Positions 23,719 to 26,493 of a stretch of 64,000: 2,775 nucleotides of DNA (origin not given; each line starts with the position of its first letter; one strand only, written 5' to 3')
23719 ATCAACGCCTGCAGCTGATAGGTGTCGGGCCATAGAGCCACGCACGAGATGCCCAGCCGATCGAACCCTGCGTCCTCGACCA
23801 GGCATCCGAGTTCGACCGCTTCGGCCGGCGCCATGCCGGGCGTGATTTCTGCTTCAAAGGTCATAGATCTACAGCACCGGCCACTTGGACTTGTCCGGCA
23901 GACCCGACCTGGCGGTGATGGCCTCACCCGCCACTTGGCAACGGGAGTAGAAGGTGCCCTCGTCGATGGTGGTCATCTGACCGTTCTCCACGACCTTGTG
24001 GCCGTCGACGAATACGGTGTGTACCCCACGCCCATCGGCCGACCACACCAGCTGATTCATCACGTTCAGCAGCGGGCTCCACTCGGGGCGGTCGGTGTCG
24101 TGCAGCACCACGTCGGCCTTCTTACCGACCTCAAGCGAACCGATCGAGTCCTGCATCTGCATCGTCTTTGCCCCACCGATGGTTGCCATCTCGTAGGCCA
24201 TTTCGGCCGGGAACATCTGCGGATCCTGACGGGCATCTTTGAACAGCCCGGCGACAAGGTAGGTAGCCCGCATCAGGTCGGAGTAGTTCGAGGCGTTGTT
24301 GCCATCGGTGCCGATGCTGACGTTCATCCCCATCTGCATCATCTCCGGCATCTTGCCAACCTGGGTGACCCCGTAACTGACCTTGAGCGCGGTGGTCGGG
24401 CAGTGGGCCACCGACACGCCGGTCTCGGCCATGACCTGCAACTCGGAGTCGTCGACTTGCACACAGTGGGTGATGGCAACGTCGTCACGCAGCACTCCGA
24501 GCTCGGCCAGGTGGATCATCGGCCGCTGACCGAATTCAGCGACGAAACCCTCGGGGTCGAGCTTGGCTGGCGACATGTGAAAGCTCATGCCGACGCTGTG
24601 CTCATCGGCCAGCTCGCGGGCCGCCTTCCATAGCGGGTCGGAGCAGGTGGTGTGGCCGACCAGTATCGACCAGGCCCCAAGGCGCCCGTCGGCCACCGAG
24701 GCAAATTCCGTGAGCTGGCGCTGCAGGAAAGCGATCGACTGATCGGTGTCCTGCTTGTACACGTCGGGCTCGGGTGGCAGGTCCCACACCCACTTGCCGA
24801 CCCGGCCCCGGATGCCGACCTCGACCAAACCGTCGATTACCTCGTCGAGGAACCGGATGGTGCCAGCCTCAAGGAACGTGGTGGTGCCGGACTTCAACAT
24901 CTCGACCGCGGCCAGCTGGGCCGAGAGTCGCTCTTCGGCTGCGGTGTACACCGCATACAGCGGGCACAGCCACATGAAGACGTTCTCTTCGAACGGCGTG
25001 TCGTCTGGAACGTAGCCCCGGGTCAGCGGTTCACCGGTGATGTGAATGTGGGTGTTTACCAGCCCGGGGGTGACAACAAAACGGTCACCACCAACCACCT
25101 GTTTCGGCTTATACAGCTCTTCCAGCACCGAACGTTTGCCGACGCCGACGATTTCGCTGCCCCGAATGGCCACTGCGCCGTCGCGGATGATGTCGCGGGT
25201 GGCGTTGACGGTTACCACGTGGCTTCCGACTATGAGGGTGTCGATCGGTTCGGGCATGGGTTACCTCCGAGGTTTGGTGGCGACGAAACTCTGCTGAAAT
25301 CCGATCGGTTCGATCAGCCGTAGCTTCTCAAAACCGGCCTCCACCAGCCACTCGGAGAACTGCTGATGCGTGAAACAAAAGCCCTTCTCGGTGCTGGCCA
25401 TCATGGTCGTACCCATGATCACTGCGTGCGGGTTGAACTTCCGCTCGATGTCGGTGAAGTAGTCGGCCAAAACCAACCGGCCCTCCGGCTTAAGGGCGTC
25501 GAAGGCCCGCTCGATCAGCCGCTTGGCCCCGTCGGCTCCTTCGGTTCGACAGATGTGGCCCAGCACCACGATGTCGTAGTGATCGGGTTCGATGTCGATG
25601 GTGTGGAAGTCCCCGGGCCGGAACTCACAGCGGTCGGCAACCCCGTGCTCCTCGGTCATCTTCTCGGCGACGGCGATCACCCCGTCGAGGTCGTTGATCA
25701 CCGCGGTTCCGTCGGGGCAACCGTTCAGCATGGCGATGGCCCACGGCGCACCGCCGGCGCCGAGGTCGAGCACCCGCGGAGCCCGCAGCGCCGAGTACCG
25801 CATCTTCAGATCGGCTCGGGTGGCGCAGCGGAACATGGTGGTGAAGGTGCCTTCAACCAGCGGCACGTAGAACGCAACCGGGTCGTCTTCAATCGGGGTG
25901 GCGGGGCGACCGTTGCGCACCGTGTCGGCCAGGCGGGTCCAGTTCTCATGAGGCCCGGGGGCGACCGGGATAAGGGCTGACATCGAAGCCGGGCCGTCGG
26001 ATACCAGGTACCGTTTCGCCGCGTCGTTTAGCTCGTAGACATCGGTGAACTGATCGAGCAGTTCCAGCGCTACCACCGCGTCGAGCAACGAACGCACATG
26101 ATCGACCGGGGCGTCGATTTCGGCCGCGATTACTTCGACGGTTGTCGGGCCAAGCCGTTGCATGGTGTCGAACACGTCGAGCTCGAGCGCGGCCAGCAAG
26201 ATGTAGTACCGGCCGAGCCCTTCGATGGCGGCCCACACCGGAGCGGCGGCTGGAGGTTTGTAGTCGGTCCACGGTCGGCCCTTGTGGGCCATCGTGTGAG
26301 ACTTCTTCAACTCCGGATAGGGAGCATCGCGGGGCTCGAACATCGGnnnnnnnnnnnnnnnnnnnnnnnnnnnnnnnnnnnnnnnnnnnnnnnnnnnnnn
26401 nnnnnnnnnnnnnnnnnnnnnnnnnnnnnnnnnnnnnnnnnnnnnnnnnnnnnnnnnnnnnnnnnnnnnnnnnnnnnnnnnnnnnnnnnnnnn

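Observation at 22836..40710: About 18 kb, 15-gene single-strand operon mixing aromatic-oxygenase, ATP-dependent hydantoinase-type, CoA-ligase, deaminase, methyltransferase and BMP-importer functions, matching no pathway I recognise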

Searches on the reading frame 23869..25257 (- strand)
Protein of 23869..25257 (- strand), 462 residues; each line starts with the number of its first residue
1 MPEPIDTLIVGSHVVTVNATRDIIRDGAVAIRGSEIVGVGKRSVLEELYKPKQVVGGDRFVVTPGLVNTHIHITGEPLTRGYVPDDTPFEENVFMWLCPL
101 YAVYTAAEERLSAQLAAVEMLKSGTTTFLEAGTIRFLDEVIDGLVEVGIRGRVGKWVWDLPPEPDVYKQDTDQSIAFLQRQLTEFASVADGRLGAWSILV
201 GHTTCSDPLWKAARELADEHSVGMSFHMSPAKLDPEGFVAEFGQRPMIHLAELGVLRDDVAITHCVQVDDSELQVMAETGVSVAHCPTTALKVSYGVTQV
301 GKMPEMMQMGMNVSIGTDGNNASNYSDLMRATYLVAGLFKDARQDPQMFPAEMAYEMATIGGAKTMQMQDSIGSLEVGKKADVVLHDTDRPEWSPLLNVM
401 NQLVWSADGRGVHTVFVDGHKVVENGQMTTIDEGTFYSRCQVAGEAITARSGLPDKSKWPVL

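Call 4: search_protein_families(library=pfam, proteins=[window:23869-25257:-])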
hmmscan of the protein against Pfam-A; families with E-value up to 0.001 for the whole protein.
window:23869-25257:- (462 aa): 2 families
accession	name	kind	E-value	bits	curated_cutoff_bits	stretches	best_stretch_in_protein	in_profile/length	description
PF01979.26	Amidohydro_1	-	8.5e-46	157.2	25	1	61-421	1-344/345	Amidohydrolase family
PF07969.17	Amidohydro_3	-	1.8e-14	54.5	29.7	1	190-390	238-448/472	Amidohydrolase family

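Call 6: search_protein_families(library=ncbifam, proteins=[window:23869-25257:-], max_evalue=0.01)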
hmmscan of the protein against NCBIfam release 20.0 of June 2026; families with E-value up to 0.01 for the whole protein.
window:23869-25257:- (462 aa): 44 families (the best 25 are shown)
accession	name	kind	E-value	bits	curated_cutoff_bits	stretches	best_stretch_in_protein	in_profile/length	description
NF005557.0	PRK07228.1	equivalog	5.3e-88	295.6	522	1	7-451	3-441/445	5'-deoxyadenosine deaminase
NF006549.0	PRK09045.1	equivalog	2e-73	247.5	540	1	3-445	6-437/444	TRZ/ATZ family hydrolase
NF004701.0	PRK06038.1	equivalog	2.2e-71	240.8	609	1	6-450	5-429/432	N-ethylammeline chlorohydrolase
NF006055.0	PRK08203.1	equivalog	3e-61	207.4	532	1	11-448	11-451/455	8-oxoguanine deaminase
NF006252.0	PRK08393.1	equivalog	9.9e-60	202.7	617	1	18-441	13-417/424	N-ethylammeline chlorohydrolase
NF006056.0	PRK08204.1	subfamily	4.2e-53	180.7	391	1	7-452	5-445/449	hypothetical protein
NF004995.0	PRK06380.1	subfamily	1.9e-51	175.4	567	1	7-437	3-413/418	metal-dependent hydrolase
NF012037.0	PRK15493.1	equivalog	2.9e-48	164.8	779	1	7-434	3-420/435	bifunctional S-methyl-5'-thioadenosine deaminase/S-adenosylhomocysteine deaminase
NF005211.0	PRK06687.1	equivalog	1.8e-47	162.1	703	1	13-432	8-418/419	TRZ/ATZ family protein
NF005540.0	PRK07203.1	equivalog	1.1e-40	139.6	444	1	8-447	3-438/444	putative aminohydrolase SsnA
TIGR03314.1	Se_ssnA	subfamily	2e-40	139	455.5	1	8-443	2-433/441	putative selenium metabolism protein SsnA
NF009059.0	PRK12393.1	equivalog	1e-38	133.2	543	2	214-439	227-447/460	amidohydrolase family protein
NF004801.0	PRK06151.1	subfamily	2.4e-37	128.9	416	1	7-448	4-463/491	chlorohydrolase family protein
TIGR02967.1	guan_deamin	equivalog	8.8e-33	113.9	375.4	1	23-392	3-366/401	guanine deaminase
NF006679.0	PRK09228.1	subfamily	1e-27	97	351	1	19-390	24-389/433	guanine deaminase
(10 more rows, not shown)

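Call 52: search_solved_structures(query=window:23869-25257:-, max_evalue=1e-20)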
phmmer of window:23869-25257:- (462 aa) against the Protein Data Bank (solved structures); distinct sequences matched with E-value up to 1e-20: 11.
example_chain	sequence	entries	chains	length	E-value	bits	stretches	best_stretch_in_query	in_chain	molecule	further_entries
4dzh_A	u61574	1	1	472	1.4e-44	156.2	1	2-433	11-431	AMIDOHYDROLASE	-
4f0r_A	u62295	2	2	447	7.1e-44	153.8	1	7-442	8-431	5-methylthioadenosine/S-adenosylhomocysteine deaminase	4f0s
3lnp_A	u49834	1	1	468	1.2e-41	146.5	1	57-447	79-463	Amidohydrolase family Protein OLEI01672_1_465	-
4dyk_A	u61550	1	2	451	4.4e-41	144.6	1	3-449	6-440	AMIDOHYDROLASE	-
4gbd_A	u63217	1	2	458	6.2e-41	144.2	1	3-449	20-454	Putative uncharacterized protein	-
3hpa_A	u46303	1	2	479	7.2e-39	137.3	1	13-441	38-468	AMIDOHYDROLASE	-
7ww2_A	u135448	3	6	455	2.4e-35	125.8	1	14-433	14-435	8-oxoguanine deaminase | Hydroxydechloroatrazine ethylaminohydrolase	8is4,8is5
4v1x_A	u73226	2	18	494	1.9e-34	122.8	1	12-459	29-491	ATRAZINE CHLOROHYDROLASE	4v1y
6sj0_A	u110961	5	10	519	3.6e-29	105.4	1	103-451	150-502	Amidohydrolase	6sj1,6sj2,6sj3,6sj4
1p1m_A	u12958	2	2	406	7.8e-21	77.9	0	253-433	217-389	Hypothetical protein TM0936 | Uncharacterized protein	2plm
1j6p_A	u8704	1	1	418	8.5e-21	77.8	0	253-433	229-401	METAL-DEPENDENT HYDROLASE OF CYTOSINEDEMANIASE/CHLOROHYDROLASE FAMILY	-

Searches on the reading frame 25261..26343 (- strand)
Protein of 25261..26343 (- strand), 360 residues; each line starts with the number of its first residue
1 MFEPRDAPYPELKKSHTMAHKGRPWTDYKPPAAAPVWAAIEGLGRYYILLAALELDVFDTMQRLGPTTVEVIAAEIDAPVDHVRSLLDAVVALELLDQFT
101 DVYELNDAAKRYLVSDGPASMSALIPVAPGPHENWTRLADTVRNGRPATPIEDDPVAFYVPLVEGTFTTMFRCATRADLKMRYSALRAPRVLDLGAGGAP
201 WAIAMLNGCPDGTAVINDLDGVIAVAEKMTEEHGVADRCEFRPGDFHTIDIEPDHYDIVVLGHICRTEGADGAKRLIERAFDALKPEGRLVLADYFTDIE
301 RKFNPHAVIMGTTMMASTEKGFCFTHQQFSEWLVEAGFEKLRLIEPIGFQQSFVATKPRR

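Call 4: search_protein_families(library=pfam, proteins=[window:25261-26343:-])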
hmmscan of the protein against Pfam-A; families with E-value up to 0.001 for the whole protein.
window:25261-26343:- (360 aa): 9 families
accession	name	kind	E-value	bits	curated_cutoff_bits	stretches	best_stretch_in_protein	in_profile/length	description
PF00891.24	Methyltransf_2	-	5.7e-13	49.1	22.3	1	188-339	63-210/210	O-methyltransferase domain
PF08100.18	Dimerisation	-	4.3e-12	46.1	25.6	1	32-115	5-93/93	O-methyltransferase dimerisation domain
PF13649.12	Methyltransf_25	-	1.8e-08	35.4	27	1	191-288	1-97/97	Methyltransferase domain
PF13847.12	Methyltransf_31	-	3.3e-08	33.8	27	1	190-301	6-116/145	Methyltransferase domain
PF08241.18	Methyltransf_11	-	8.8e-07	29.9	21.2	1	192-292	1-95/95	Methyltransferase domain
PF13489.12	Methyltransf_23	-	1.2e-06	28.8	27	1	178-341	11-162/164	Methyltransferase domain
PF05175.20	MTS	-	3.9e-05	23.8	23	1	188-292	32-138/170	Methyltransferase small domain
PF08242.18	Methyltransf_12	-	0.00048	21.2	30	0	192-290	1-98/98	Methyltransferase domain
PF01209.24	Ubie_methyltran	-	0.00094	19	20.1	0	183-294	43-153/233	ubiE/COQ5 methyltransferase family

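Call 6: search_protein_families(library=ncbifam, proteins=[window:25261-26343:-], max_evalue=0.01)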
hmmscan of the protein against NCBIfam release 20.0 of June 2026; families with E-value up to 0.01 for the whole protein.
window:25261-26343:- (360 aa): 10 families
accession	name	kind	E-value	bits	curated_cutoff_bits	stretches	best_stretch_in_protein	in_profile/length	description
TIGR02716.1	C20_methyl_CrtF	equivalog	5.1e-10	38.9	276.1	1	46-300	4-260/306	bacteriochlorophyllide d C-20 methyltransferase BchU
NF043040.1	corrin_prot_MT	hypoth_equivalog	8.7e-08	31.8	180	1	187-295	41-150/216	corrinoid protein-associated methyltransferase CpaM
NF008823.0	PRK11873.1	subfamily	1.7e-07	31.1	263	1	190-343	80-228/272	arsenite methyltransferase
NF041537.1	ArsM_AhpD_UU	exception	4.6e-07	28.9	510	1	190-354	79-238/345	arsenite methyltransferase/AhpD domain selenoprotein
NF041536.1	ArsM_DUF2284_UU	exception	1.3e-06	27.1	575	1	190-352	79-236/459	arsenite methyltransferase/DUF2284 domain selenoprotein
TIGR01983.1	UbiG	equivalog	2.9e-06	26.8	102.95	1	179-295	41-154/228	bifunctional 2-polyprenyl-6-hydroxyphenol methylase/3-demethylubiquinol 3-O-methyltransferase UbiG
NF053543.1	FlxJ_fam_MTase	equivalog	1.3e-05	24.3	560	1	188-352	178-346/352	FlxJ family methyltransferase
NF041820.1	daptide_MTase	equivalog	7.8e-05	22.3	175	1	189-294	38-144/243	daptide-type RiPP biosynthesis methyltransferase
TIGR03533.1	L3_gln_methyl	equivalog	0.00048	19.5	229.7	1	188-260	122-194/284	50S ribosomal protein L3 N(5)-glutamine methyltransferase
TIGR04543.1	ketoArg_3Met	equivalog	0.00058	19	425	0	189-243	151-206/336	2-ketoarginine methyltransferase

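Call 19: search_solved_structures(query=window:25261-26343:-, max_evalue=0.00001)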
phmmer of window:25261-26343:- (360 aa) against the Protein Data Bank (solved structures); distinct sequences matched with E-value up to 0.00001: 32.
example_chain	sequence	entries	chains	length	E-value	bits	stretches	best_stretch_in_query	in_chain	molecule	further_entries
8tji_A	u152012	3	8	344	7.9e-27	97.4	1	41-357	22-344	RedM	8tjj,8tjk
22ow_A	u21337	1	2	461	1.7e-24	89.6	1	47-348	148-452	Methyltransferase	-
7ux6_A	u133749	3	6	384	2e-17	66.4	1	38-345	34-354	MfnG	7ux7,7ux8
3gwz_A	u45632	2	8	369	4e-15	58.8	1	24-299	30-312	MmcR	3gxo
7wdq_A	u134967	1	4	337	4.3e-14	55.4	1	48-343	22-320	SAM-dependent MTHB methyltransferase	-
7wdw_A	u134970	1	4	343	4.4e-14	55.4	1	48-343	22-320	DSYB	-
9la8_A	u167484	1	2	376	6.8e-14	54.8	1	56-315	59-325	Methyltransferase domain-containing protein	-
9lac_A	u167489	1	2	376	7.1e-14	54.7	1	57-316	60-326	Methyltransferase domain-containing protein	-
5eeg_A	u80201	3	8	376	1.1e-13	54.1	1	57-315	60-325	Carminomycin 4-O-methyltransferase DnrK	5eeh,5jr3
1tw2_A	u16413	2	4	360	1.2e-13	54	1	57-315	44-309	Carminomycin 4-O-methyltransferase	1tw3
4qvg_A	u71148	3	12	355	2.1e-13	53.2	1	186-352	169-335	SibL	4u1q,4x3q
4wxh_A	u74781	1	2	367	2.2e-13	53.1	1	56-305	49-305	Carminomycin 4-O-methyltransferase DnrK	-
4a6d_A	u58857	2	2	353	5.5e-13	51.8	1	47-342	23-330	HYDROXYINDOLE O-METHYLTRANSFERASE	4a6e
7clf_A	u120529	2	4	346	7e-13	51.5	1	47-351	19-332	Methyltransferase domain-containing protein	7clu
7phf_A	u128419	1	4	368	2.1e-12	49.9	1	56-294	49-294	Carminomycin 4-O-methyltransferase DnrK,Methyltransferase domain-containing protein,Aclaci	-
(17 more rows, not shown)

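Call 47: search_dna_similar(query=window:25261-26343:-, collection=plasmids, mode=protein, max_rows=15)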
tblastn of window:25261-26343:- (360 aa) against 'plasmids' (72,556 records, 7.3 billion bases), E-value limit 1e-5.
Records with a match: 146; places in all: 152; records where one place covers at least 80% of the query: 86.
Best place of each record, by identity: <60% 146.
By first word of the organism name: Rhizobium 65; Streptomyces 45; Candidatus 5; Ensifer 5; Aminobacter 4; Paraburkholderia 2; Haloferax 2; Sinorhizobium 2; Bacillus 2; Phyllobacterium 2; and 12 more.
By predicted mobility (MOB-suite, as given by PLSDB): non-mobilizable 94; mobilizable 30; conjugative 22.
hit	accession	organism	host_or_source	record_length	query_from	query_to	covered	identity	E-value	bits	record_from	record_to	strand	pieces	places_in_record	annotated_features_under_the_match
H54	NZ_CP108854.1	Streptomyces sp. NBC_00841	-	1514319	26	351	91%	32.4%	7e-24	110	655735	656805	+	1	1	record has no annotation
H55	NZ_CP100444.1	Streptomyces rimosus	pure culture,OTC cluster deletion ...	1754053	35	355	89%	29.3%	2e-22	106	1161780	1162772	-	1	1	record has no annotation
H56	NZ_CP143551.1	Burkholderia multivorans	Homo sapiens,bronchoalveolar lavage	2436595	5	338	93%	28.0%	3e-16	87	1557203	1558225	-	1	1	none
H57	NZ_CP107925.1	Streptomyces sp. NBC_00435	-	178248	40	338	83%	30.6%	1e-13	80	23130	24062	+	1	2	class I SAM-dependent methyltransferase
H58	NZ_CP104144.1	Rhizobium sullae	Sulla coronaria,cell culture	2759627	42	357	88%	28.8%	2e-21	103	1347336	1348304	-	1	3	record has no annotation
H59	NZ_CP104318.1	Streptomyces angustmyceticus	whole organism,soil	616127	32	357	91%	27.4%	9e-16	86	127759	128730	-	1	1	acetylserotonin O-methyltransferase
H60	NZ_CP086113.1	Skermanella rosea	single cell,hydrocarbon-contaminated ...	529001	22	358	94%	26.3%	3e-10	69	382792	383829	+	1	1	methyltransferase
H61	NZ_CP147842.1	Salinirubellus sp. SYNS196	cell cuture,sediment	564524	49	339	81%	30.4%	1e-15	86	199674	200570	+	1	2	class I SAM-dependent methyltransferase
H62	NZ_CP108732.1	Streptomyces sp. NBC_00987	-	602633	51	344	82%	30.0%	4e-10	69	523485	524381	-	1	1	methyltransferase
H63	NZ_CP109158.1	Streptomyces sp. NBC_01732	-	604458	51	344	82%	30.0%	4e-10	69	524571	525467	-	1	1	methyltransferase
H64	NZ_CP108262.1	Streptomyces sp. NBC_00053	-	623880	51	344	82%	30.0%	4e-10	69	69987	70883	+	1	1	methyltransferase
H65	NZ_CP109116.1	Streptomyces sp. NBC_01768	-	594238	51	344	82%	30.0%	4e-10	69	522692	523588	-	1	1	methyltransferase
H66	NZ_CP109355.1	Streptomyces sp. NBC_01563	-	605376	51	344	82%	30.0%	5e-10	69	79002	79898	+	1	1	methyltransferase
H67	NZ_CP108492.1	Streptomyces sp. NBC_01243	-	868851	51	344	82%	30.0%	5e-10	69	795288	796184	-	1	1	methyltransferase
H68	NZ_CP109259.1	Streptomyces sp. NBC_01650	-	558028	51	344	82%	29.8%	2e-9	67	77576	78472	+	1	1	methyltransferase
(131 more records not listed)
